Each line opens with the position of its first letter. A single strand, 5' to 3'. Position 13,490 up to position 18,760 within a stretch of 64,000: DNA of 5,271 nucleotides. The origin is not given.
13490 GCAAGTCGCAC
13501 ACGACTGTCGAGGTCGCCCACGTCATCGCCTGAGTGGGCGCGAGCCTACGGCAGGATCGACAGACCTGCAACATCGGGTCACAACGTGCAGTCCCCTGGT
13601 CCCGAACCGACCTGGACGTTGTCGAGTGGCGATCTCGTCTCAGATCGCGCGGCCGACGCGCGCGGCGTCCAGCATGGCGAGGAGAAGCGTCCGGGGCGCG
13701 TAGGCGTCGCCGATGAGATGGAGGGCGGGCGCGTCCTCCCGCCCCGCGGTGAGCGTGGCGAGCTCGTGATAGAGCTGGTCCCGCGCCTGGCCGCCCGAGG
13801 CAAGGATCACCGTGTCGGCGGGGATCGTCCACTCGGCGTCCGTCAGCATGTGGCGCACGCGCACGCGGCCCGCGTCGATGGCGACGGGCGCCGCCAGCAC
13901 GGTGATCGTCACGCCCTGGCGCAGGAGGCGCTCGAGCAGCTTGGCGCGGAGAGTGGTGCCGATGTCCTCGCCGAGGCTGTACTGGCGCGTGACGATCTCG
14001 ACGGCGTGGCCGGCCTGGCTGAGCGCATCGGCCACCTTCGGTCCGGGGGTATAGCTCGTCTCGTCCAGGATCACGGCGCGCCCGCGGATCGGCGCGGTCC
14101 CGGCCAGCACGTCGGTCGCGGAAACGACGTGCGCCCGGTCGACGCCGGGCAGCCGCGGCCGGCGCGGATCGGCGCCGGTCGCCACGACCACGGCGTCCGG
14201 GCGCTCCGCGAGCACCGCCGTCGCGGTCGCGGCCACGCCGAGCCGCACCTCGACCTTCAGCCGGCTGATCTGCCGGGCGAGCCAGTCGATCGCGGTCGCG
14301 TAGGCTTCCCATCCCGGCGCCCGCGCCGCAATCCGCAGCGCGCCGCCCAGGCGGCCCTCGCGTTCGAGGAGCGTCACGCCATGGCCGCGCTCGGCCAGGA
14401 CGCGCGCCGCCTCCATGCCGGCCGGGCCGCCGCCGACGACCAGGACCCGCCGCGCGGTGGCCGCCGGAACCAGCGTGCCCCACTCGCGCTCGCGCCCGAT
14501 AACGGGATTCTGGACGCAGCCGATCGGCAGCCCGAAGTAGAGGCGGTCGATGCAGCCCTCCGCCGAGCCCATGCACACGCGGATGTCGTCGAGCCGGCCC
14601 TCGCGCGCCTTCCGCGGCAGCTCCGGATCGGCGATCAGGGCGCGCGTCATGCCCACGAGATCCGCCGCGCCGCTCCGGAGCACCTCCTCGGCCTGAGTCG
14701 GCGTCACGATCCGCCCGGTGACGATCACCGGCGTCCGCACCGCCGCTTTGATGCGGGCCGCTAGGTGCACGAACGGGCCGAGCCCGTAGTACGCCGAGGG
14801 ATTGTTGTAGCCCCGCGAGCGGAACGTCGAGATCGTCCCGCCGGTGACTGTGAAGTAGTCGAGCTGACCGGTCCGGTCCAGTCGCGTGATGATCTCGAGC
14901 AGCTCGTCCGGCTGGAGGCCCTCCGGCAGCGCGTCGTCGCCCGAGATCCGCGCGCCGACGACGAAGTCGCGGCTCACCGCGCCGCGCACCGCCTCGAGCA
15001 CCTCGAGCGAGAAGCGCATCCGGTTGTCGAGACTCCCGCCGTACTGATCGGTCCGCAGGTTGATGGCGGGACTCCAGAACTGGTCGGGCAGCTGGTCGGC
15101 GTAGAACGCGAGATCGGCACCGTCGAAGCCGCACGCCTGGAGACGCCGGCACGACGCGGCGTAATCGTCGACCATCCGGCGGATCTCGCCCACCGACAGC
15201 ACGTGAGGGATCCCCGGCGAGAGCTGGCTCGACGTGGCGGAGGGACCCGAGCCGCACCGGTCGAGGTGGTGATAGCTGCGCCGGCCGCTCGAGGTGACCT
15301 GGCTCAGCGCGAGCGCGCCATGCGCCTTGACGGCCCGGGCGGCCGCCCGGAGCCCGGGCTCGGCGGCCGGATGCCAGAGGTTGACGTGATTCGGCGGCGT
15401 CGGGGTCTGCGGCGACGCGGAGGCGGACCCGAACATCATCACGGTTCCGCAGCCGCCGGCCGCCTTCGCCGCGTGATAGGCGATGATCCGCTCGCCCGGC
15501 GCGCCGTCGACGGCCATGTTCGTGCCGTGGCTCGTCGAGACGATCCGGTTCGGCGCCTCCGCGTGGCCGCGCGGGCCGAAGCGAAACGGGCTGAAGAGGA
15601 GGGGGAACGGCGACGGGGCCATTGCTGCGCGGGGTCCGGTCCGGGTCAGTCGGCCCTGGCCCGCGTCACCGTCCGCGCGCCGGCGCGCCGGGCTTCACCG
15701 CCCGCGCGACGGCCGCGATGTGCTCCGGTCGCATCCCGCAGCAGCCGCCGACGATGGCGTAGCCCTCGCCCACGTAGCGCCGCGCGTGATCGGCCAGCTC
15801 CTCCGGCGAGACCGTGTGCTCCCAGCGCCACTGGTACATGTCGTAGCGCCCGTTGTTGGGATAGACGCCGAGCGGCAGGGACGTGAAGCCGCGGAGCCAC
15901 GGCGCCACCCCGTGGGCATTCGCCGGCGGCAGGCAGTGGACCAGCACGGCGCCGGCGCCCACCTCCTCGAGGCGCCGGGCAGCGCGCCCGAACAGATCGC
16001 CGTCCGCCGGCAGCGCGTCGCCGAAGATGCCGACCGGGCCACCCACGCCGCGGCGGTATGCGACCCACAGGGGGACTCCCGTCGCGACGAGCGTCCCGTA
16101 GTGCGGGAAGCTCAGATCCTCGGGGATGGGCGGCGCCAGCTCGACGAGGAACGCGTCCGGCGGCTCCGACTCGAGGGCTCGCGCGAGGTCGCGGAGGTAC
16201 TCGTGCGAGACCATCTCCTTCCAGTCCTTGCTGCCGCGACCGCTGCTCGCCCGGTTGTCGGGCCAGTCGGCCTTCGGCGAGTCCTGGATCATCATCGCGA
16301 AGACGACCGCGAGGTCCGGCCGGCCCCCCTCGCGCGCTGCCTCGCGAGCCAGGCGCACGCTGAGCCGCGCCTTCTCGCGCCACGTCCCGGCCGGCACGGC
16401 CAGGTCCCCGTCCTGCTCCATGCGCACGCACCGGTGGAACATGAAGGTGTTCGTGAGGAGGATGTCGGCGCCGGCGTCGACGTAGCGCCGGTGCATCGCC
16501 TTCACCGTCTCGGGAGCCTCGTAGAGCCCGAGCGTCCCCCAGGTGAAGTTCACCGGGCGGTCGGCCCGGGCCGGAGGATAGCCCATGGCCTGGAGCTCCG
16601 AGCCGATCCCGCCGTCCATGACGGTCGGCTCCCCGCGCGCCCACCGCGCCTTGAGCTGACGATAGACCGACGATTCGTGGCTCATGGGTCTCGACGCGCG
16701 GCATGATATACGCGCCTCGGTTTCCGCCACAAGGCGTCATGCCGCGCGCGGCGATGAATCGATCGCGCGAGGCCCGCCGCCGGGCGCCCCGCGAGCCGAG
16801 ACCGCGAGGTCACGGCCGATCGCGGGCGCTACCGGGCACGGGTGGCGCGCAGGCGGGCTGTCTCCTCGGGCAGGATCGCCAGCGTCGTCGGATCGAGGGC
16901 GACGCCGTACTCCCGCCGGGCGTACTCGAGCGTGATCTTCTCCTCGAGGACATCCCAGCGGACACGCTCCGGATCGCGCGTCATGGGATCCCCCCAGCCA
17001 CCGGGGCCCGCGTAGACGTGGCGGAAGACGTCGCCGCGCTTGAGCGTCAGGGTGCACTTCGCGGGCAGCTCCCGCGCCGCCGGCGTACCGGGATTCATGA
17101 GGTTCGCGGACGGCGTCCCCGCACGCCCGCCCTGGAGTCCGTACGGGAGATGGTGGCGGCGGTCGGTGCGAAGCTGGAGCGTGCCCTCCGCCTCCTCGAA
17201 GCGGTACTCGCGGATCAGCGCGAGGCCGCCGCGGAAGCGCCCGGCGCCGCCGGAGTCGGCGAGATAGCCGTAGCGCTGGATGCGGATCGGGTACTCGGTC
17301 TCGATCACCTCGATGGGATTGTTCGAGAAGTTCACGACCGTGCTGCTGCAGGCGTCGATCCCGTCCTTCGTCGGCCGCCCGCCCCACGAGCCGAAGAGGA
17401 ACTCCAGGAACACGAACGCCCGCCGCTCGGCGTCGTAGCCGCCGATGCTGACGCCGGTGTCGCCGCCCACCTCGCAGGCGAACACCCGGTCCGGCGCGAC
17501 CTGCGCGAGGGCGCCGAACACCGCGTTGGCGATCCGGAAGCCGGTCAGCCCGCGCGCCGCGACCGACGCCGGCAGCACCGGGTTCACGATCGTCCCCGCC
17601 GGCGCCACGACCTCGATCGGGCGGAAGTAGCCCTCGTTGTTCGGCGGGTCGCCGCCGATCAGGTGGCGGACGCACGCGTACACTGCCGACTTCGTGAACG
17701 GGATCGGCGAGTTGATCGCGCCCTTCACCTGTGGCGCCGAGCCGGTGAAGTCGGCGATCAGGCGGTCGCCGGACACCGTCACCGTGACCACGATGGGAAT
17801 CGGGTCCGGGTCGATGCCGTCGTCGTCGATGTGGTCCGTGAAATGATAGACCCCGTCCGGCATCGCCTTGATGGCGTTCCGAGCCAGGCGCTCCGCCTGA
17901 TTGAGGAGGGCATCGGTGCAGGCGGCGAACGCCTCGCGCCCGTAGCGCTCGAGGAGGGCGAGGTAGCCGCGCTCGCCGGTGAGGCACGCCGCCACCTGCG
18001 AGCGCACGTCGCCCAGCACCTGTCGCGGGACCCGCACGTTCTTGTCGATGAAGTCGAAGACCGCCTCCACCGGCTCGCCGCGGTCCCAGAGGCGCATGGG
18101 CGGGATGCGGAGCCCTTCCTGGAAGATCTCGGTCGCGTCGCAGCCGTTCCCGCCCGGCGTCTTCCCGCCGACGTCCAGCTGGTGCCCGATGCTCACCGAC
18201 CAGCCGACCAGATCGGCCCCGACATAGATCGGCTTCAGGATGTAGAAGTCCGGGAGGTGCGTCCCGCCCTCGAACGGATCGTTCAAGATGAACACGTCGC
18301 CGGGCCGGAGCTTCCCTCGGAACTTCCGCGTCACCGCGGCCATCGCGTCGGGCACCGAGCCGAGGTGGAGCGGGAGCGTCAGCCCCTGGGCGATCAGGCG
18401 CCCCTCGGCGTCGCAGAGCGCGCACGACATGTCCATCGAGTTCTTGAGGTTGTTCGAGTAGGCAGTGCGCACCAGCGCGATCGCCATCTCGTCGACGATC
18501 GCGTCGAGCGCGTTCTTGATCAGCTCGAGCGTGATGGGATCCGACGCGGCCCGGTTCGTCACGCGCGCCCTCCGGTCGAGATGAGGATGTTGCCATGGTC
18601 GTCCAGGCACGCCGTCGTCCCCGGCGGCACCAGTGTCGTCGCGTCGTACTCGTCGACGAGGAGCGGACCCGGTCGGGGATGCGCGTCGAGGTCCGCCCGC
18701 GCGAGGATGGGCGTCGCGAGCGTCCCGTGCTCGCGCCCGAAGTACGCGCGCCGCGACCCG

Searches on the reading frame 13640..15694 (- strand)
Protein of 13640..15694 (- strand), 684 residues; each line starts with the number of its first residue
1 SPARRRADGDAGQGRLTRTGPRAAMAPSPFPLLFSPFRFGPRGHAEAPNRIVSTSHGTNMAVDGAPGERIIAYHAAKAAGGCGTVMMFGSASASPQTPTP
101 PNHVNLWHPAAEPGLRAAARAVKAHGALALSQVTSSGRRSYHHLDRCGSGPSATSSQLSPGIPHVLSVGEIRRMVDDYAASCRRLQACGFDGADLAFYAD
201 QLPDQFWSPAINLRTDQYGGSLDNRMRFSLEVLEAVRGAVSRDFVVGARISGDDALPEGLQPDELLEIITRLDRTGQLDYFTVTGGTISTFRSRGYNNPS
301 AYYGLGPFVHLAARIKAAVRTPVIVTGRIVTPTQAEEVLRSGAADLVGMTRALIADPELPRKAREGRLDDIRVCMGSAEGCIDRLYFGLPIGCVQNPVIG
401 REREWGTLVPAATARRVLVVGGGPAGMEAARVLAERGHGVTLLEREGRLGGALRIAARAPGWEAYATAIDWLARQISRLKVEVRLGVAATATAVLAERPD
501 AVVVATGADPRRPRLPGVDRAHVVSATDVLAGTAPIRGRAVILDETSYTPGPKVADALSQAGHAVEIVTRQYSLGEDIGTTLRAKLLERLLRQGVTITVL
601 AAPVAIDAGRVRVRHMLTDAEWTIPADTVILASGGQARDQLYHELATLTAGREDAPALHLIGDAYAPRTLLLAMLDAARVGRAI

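Call 19: search_protein_families(library=pfam, proteins=[window:13640-15694:-], max_evalue=0.001)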
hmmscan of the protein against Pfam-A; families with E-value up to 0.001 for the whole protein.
window:13640-15694:- (684 aa): 13 families
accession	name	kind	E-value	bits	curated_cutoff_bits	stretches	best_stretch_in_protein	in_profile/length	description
PF00724.26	Oxidored_FMN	-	7.2e-49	167.3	27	1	33-369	2-341/342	NADH:flavin oxidoreductase / NADH oxidase family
PF07992.20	Pyr_redox_2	-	5.8e-19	69.1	26.1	1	416-646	2-247/291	Pyridine nucleotide-disulphide oxidoreductase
PF00070.33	Pyr_redox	-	1.1e-10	42.3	22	1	416-450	1-35/82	Pyridine nucleotide-disulphide oxidoreductase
PF03486.20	HI0933_like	-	3.4e-07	30.4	50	1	416-456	2-42/244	HI0933-like protein Rossmann domain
PF12831.13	FAD_oxidored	-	4.8e-07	29.9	27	1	417-468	2-53/416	FAD dependent oxidoreductase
PF13450.12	NAD_binding_8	-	5.6e-07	30.2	21.9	1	419-461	1-42/68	NAD(P)-binding Rossmann-like domain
PF22620.2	OYE-like_second_a-b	-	7.8e-07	29.6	25.5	1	526-615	3-92/128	OYE-like second alpha/beta domain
PF13738.12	Pyr_redox_3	-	6.8e-06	26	30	0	414-447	164-197/305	Pyridine nucleotide-disulphide oxidoreductase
PF01266.30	DAO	-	1.2e-05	25.4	27.9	1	416-452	1-38/353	FAD dependent oxidoreductase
PF00890.30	FAD_binding_2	-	3e-05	23.9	20.4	1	417-456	2-41/414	FAD binding domain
PF01494.25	FAD_binding_3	-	3.3e-05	23.7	22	1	416-447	3-34/349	FAD binding domain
PF01134.28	GIDA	-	6.6e-05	22.6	22.1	0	417-444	2-29/391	Glucose inhibited division protein A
PF01207.24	Dus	-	0.00046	19.8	20.4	1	216-361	97-225/311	Dihydrouridine synthase (Dus)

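Call 49: search_protein_families(library=ncbifam, proteins=[window:13640-15622:-], max_evalue=0.00001)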
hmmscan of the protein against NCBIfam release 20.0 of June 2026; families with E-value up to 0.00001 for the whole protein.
window:13640-15622:- (660 aa): 34 families (the best 25 are shown)
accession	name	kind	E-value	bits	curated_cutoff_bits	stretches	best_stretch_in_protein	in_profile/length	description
TIGR03997.1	mycofact_OYE_2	equivalog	7.4e-165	549.9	793.15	1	9-660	2-645/645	mycofactocin system FadH/OYE family oxidoreductase 2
NF041087.1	bile_acid_BaiCD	equivalog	4.7e-112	375.2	825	1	9-660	4-642/642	bile acid Fe-S flavoenzyme BaiCD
NF045599.1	bili_reduct_long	exception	2.4e-92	310.2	750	1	37-622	27-610/641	bilirubin reductase, long form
TIGR03996.1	mycofact_OYE_1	hypoth_equivalog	7.4e-81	272.5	627.9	1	22-653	12-629/633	mycofactocin system FadH/OYE family oxidoreductase 1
NF045592.1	bili_reduct_N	equivalog_domain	4.1e-37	128.2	425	1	143-372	133-363/363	bilirubin reductase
NF006101.0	PRK08255.1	equivalog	8.5e-36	123.3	1078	1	5-334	395-725/768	bifunctional salicylyl-CoA 5-hydroxylase/oxidoreductase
NF010047.0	PRK13523.1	equivalog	1.8e-34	119.3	431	1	46-341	41-322/339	NADPH dehydrogenase NamA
NF009410.0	PRK12771.1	subfamily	5.9e-19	68.1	516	1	387-619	135-388/566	NAD(P)-binding protein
NF007899.0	PRK10605.1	subfamily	2.2e-18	66.7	403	1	137-227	147-236/365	N-ethylmaleimide reductase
NF009454.0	PRK12814.1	equivalog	1.5e-12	46.7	916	1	388-587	191-392/657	putative NADPH-dependent glutamate synthase small subunit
TIGR01317.1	GOGAT_sm_gam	subfamily_domain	5.3e-12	45.3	447.7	1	388-506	141-261/485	glutamate synthase small subunit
TIGR02053.1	MerA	equivalog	6.4e-12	45.2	454.45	1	474-613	129-268/465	mercury(II) reductase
TIGR01316.1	gltA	equivalog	8.2e-12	44.6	471.75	1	387-507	130-252/449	NADPH-dependent glutamate synthase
NF010590.0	PRK13984.1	equivalog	5.8e-10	37.9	946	1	389-507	287-407/611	putative oxidoreductase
TIGR03315.1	Se_ygfK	equivalog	1.1e-09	36.3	835.3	1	386-594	533-743/1012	putative selenate reductase subunit YgfK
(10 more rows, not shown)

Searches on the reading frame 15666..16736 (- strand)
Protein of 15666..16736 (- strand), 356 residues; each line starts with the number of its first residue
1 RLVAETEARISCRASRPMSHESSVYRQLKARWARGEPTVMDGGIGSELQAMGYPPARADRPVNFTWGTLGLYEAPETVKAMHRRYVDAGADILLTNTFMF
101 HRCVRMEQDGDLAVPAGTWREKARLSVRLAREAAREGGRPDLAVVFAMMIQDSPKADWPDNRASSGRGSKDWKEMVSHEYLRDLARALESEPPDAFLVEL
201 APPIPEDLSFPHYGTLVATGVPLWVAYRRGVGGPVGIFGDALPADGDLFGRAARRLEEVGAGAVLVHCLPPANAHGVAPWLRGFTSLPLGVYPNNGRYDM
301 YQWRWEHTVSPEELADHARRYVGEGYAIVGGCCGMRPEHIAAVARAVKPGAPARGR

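Call 19: search_protein_families(library=pfam, proteins=[window:15666-16736:-], max_evalue=0.001)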
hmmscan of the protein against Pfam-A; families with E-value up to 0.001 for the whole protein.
window:15666-16736:- (356 aa): 1 family
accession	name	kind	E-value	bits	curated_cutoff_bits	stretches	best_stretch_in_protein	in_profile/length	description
PF02574.22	S-methyl_trans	-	1e-34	121.2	22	1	39-347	2-283/283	Homocysteine S-methyltransferase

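Call 49: search_protein_families(library=ncbifam, proteins=[window:15666-16685:-], max_evalue=0.00001)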
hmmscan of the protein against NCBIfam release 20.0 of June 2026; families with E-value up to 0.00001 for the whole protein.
window:15666-16685:- (339 aa): 5 families
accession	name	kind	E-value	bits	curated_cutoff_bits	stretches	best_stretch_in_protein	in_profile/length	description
NF007020.0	PRK09485.1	equivalog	5.4e-25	88.1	215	1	12-331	5-304/306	homocysteine S-methyltransferase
NF006396.0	PRK08645.1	equivalog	7.3e-24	83.8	453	2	228-334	181-288/611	bifunctional homocysteine S-methyltransferase/methylenetetrahydrofolate reductase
TIGR02082.1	metH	equivalog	2.5e-17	61.8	1010.85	2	268-333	252-315/1182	methionine synthase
NF007024.0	PRK09490.1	equivalog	3.4e-14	51.6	1497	1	272-335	273-334/1234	methionine synthase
NF005718.0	PRK07534.1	equivalog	1e-13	51.3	338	1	22-122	17-104/337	betaine--homocysteine S-methyltransferase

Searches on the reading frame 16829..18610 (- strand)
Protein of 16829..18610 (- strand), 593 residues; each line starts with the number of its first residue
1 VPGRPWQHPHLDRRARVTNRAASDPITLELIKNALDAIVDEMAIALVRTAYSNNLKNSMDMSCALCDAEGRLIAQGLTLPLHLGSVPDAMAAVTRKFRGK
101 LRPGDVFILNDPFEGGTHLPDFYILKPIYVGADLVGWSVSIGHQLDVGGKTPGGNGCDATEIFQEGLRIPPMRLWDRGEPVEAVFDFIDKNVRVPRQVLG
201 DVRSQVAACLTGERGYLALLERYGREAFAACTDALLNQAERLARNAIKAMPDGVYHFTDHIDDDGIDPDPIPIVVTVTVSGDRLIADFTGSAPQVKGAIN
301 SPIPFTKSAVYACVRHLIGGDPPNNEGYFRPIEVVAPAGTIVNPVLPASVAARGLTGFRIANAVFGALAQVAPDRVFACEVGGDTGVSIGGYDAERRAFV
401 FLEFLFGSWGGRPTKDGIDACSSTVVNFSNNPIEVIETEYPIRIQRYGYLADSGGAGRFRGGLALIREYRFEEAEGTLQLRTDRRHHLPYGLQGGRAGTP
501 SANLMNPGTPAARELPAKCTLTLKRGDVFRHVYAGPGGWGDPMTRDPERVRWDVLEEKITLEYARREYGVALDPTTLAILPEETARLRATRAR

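Call 49: search_protein_families(library=ncbifam, proteins=[window:16829-18610:-], max_evalue=0.00001)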
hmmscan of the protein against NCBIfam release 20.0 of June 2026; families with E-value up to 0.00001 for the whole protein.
window:16829-18610:- (593 aa): 2 families
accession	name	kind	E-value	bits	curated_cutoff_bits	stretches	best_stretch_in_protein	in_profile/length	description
NF050157.1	CapLactmsBetCapB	equivalog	3.5e-106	355.8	1000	1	24-588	2-575/577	caprolactamase subunit beta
NF042976.1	AcphenoCarb_ApcD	equivalog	6.7e-42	143.6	1500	1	22-466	28-484/685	acetophenone carboxylase subunit delta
